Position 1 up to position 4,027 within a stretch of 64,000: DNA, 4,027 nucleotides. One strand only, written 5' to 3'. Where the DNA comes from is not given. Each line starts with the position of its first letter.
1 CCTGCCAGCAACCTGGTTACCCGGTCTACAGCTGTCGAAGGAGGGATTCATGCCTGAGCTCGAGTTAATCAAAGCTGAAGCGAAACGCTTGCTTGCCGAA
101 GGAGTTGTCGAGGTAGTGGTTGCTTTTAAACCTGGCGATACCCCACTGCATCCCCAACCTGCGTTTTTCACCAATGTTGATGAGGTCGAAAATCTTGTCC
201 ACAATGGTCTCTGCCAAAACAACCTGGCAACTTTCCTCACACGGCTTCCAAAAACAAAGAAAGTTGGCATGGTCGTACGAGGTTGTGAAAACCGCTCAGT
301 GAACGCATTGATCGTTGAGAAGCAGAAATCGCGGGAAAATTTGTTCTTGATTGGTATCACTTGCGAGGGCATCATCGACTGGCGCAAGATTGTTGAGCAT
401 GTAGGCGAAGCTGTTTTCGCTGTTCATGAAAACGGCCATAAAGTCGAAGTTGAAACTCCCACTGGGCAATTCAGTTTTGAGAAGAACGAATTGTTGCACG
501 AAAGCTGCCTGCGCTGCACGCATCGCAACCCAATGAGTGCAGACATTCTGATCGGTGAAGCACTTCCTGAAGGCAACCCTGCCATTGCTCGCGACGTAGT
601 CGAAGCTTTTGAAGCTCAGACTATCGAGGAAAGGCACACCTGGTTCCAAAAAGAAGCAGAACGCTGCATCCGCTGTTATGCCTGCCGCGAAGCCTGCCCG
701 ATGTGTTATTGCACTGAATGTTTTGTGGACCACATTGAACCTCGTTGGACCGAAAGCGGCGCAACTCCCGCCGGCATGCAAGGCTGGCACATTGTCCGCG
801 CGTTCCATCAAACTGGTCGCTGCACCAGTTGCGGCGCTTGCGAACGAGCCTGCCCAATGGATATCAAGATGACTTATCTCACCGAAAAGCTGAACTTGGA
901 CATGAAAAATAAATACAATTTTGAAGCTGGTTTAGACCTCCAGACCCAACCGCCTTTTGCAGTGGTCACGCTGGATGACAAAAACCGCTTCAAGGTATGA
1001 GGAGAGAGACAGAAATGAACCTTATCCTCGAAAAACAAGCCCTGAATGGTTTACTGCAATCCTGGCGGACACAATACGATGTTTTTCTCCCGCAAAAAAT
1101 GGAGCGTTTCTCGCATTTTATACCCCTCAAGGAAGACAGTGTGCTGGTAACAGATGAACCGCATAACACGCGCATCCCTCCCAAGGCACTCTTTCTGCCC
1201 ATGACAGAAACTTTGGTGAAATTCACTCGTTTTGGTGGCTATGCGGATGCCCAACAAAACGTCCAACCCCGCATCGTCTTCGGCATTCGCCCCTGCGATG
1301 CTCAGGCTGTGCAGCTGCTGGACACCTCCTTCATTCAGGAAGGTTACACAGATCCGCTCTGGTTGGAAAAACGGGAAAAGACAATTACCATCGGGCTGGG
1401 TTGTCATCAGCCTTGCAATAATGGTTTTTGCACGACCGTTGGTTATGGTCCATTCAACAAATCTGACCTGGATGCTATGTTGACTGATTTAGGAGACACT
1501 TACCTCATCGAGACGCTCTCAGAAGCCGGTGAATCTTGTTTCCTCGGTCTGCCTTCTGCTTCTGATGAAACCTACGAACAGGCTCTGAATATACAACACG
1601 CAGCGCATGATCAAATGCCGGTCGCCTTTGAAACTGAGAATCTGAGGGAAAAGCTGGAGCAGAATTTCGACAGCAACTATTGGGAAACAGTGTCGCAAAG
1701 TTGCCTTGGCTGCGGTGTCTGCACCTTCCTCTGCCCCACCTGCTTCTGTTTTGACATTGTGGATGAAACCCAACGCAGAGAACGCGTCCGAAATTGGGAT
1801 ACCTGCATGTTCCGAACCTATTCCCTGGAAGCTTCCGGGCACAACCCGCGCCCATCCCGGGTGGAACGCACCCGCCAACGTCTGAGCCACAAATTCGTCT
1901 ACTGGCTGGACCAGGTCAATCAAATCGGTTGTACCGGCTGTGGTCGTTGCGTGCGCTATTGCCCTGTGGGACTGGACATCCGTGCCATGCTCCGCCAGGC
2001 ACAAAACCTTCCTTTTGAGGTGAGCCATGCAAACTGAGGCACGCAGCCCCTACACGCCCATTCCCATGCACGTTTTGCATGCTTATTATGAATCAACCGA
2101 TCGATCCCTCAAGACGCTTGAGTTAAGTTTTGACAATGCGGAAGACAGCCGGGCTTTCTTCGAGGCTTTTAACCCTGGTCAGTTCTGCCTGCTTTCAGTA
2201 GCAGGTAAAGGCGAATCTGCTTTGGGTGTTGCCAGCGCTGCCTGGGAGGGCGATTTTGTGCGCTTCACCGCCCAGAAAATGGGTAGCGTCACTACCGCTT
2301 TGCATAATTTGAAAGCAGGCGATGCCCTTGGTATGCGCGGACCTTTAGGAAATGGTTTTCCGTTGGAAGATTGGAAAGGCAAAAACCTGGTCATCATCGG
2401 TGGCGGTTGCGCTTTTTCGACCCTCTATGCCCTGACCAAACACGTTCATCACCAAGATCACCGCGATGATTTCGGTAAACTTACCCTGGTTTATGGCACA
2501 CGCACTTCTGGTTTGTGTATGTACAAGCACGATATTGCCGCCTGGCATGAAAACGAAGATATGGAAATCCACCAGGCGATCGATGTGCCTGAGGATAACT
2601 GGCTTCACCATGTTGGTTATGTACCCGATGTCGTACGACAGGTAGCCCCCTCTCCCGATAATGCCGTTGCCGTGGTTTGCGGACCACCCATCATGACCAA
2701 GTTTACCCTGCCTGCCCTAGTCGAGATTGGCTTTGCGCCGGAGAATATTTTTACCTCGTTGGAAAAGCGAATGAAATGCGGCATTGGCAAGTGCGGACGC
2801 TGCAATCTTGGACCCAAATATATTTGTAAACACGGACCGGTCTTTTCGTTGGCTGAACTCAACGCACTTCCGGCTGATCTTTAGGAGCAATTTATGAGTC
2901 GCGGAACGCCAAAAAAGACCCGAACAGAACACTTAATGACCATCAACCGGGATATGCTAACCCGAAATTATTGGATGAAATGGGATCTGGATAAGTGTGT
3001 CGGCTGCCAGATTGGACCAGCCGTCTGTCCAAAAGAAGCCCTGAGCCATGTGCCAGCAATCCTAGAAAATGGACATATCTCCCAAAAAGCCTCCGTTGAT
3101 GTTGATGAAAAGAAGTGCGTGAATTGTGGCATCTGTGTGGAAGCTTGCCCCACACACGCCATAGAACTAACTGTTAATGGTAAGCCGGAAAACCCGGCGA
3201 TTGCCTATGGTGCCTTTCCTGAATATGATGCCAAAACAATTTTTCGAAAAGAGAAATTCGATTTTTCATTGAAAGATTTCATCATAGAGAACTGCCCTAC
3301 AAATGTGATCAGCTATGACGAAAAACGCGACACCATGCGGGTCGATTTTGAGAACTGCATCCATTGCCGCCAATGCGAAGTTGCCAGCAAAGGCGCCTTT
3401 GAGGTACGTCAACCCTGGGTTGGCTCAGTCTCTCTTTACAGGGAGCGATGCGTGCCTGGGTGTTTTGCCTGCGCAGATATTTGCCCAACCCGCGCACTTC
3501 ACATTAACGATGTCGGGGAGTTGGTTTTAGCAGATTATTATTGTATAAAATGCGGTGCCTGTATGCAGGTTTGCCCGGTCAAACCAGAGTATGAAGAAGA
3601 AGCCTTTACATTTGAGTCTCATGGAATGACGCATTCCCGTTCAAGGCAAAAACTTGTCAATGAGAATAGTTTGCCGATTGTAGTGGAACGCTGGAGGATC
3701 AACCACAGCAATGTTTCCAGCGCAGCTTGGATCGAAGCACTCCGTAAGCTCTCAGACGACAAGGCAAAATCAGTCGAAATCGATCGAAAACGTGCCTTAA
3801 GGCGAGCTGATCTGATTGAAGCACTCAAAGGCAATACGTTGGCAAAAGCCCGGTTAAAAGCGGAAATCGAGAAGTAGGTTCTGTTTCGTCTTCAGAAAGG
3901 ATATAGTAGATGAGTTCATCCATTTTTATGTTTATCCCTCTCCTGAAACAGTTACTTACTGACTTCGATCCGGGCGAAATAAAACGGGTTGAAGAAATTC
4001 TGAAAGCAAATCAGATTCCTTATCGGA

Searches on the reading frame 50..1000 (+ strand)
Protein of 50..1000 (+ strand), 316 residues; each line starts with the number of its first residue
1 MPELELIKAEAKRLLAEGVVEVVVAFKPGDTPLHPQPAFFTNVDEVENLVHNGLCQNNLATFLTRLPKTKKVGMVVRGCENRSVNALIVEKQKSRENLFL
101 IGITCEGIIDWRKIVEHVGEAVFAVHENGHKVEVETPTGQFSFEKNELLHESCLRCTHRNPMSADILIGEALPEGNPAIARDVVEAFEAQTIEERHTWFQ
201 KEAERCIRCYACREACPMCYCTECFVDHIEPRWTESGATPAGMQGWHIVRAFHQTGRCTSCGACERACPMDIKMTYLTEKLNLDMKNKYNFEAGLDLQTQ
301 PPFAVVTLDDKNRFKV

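Call 8: search_protein_families(library=pfam, proteins=[window:50-1000:+], max_evalue=0.00001)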
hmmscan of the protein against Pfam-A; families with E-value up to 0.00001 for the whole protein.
window:50-1000:+ (316 aa): 5 families
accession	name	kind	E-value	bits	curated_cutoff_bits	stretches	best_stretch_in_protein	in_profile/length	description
PF00037.32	Fer4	-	4.8e-08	32.9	21.1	0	256-271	6-21/24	4Fe-4S binding domain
PF13183.11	Fer4_8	-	4.9e-08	33.8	27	1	202-272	1-68/68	4Fe-4S dicluster domain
PF12797.12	Fer4_2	-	4.3e-07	29.9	24.5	0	202-217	6-21/22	4Fe-4S binding domain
PF04432.18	FrhB_FdhB_C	-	3.5e-06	27.4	23.3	1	70-175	2-114/150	Coenzyme F420 hydrogenase/dehydrogenase, beta subunit C terminus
PF13534.11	Fer4_17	-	7e-06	26.9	22.2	0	205-272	1-60/61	4Fe-4S dicluster domain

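Call 64: find_encoding_contigs(protein=window:50-1000:+, flank=10000, max_places=1)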
Protein window:50-1000:+ (316 aa): 3 contigs read that carry it; 1 place shown.
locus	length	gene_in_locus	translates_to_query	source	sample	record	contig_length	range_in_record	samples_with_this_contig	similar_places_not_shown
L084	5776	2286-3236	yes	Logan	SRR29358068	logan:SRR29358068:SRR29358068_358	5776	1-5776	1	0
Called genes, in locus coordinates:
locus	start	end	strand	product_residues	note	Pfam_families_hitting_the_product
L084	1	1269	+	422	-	?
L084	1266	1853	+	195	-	PF13534:Fer4_17 (weak), PF13183:Fer4_8, PF13187:Fer4_9 (weak), PF12838:Fer4_7, PF14697:Fer4_21 (weak), PF13237:Fer4_10, PF00037:Fer4, PF12838:Fer4_7, +6 more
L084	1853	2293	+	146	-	PF02662:FlpD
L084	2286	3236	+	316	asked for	PF04432:FrhB_FdhB_C (faint), PF13187:Fer4_9 (faint), PF13534:Fer4_17 (faint), PF12797:Fer4_2 (faint), PF00037:Fer4 (faint), PF13237:Fer4_10 (faint), PF13183:Fer4_8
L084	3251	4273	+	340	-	PF14697:Fer4_21 (faint), PF12838:Fer4_7 (faint), PF13534:Fer4_17 (faint), PF13746:Fer4_18 (faint), PF12797:Fer4_2 (faint), PF13237:Fer4_10 (faint), PF00037:Fer4 (faint), PF17179:Fer4_22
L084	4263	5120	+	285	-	PF00175:NAD_binding_1, PF10418:DHODB_Fe-S_bind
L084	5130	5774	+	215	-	?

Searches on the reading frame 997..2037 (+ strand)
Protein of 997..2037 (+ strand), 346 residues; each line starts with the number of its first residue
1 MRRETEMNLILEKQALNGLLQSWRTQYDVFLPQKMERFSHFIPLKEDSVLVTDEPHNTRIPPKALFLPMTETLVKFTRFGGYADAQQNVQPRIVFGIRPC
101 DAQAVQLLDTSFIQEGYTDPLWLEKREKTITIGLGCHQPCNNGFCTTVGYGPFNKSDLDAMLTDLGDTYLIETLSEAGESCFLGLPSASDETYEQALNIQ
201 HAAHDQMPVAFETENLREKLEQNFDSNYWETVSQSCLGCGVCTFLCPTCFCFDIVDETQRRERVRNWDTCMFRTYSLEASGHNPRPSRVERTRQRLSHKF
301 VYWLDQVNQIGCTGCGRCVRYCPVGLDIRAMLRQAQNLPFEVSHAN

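Call 8: search_protein_families(library=pfam, proteins=[window:997-2037:+], max_evalue=0.00001)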
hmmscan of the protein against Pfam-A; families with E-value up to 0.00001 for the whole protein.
window:997-2037:+ (346 aa): 5 families
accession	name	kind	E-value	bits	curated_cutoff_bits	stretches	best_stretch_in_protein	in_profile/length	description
PF17179.9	Fer4_22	-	3.6e-31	108.3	27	1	235-325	1-94/95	4Fe-4S dicluster domain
PF12797.12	Fer4_2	-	2.1e-07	30.9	24.5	0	308-324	6-22/22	4Fe-4S binding domain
PF13237.11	Fer4_10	-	3.5e-07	30.5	25.5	0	308-328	5-27/53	4Fe-4S dicluster domain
PF00037.32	Fer4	-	2e-06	27.8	21.1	0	312-325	8-21/24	4Fe-4S binding domain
PF12838.12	Fer4_7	-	5.6e-06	27.2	27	0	236-325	2-51/52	4Fe-4S dicluster domain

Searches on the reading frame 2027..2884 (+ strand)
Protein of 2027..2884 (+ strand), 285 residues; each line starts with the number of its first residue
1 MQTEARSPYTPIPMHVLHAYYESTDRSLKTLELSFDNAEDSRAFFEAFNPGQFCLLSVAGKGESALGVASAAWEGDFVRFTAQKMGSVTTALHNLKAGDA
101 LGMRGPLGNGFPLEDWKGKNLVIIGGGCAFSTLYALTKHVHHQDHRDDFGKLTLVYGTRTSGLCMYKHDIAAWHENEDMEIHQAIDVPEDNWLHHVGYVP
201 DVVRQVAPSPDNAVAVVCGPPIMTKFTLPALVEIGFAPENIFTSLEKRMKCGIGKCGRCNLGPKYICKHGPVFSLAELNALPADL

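Call 8: search_protein_families(library=pfam, proteins=[window:2027-2884:+], max_evalue=0.00001)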
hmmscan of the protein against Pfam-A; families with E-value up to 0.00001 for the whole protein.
window:2027-2884:+ (285 aa): 2 families
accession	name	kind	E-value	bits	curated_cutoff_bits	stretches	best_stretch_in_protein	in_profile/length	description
PF00175.26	NAD_binding_1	-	1.1e-11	45.8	22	1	124-227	2-107/109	Oxidoreductase NAD-binding domain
PF10418.14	DHODB_Fe-S_bind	-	6e-10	39.1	23.9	1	246-278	1-40/41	Iron-sulfur cluster binding domain of dihydroorotate dehydrogenase B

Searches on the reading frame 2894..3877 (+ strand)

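Call 8: search_protein_families(library=pfam, proteins=[window:2894-3877:+], max_evalue=0.00001)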
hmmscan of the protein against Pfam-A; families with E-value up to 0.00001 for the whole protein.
window:2894-3877:+ (327 aa): 12 families
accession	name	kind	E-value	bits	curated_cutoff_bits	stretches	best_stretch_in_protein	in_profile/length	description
PF12838.12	Fer4_7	-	1.3e-20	74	27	2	34-89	1-52/52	4Fe-4S dicluster domain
PF00037.32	Fer4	-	1.9e-18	65.9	21.1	1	69-91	2-24/24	4Fe-4S binding domain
PF13187.11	Fer4_9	-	4.8e-17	62.2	27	1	189-229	4-49/52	4Fe-4S dicluster domain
PF12797.12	Fer4_2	-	1.5e-16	59.5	24.5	0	69-87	4-22/22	4Fe-4S binding domain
PF12837.12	Fer4_6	-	2.2e-14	53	25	1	68-90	2-24/24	4Fe-4S binding domain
PF13484.11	Fer4_16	-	1.3e-13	51.9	30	0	74-100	1-26/66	4Fe-4S double cluster binding domain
PF13237.11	Fer4_10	-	4.3e-13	49.4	25.5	0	183-228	6-53/53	4Fe-4S dicluster domain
PF14697.11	Fer4_21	-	1.2e-12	48.2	35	0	33-92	6-59/59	4Fe-4S dicluster domain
PF13183.11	Fer4_8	-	8.1e-09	36.3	27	0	216-243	4-28/68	4Fe-4S dicluster domain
PF13459.11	Fer4_15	-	1.2e-07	32.7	22.4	0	68-98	1-30/66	4Fe-4S single cluster domain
PF13534.11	Fer4_17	-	5.8e-06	27.2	22.2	0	217-236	2-21/61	4Fe-4S dicluster domain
PF25160.1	LdpA_Fe-S-bd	-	6.5e-06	26.3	27.6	0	43-91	11-44/49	LdpA Fe-S cluster-binding domain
